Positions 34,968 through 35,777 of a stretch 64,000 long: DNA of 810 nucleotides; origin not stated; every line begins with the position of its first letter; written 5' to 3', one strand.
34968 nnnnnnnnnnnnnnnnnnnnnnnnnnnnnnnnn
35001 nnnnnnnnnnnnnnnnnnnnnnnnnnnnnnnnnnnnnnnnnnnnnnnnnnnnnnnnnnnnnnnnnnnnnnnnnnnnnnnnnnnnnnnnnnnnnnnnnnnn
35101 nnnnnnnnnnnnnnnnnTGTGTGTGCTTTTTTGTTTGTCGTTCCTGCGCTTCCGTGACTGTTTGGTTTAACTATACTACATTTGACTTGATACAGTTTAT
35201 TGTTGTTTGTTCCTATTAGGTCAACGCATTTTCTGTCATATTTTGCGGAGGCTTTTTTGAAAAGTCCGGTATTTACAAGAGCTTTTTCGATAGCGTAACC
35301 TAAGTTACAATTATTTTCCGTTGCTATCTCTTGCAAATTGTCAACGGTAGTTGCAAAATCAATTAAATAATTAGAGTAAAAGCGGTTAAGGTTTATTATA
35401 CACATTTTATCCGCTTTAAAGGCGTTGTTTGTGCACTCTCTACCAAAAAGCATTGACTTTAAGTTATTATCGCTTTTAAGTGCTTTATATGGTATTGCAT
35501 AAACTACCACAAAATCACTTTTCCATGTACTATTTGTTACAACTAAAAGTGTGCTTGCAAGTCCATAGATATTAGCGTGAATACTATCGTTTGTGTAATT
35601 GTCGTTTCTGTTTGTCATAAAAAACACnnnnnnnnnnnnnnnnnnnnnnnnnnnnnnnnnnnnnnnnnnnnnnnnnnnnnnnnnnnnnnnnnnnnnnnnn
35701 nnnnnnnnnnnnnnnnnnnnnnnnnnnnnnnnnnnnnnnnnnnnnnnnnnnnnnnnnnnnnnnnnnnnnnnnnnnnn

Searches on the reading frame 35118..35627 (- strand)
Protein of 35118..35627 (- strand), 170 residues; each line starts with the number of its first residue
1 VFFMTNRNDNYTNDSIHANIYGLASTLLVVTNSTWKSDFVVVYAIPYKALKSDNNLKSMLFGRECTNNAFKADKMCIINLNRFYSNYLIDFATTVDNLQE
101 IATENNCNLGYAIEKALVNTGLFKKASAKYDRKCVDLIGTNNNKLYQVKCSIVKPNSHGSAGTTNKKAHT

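Call 9: search_protein_families(library=pfam, max_evalue=1, proteins=[window:35118-35627:-])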
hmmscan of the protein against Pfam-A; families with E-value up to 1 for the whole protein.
seq(170 aa): 2 families
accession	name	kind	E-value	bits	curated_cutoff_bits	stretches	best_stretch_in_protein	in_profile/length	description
PF11224.13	DUF3023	-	0.012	16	22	1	33-113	29-110/129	Protein of unknown function (DUF3023)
PF04127.22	DFP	-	0.052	13.8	22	1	88-143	115-169/186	DNA/pantothenate metabolism flavoprotein C-terminal domain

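Call 10: search_protein_families(library=phrogs, max_evalue=0.1, proteins=[window:35118-35627:-])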
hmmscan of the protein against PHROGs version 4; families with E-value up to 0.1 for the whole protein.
seq(170 aa): 0 families
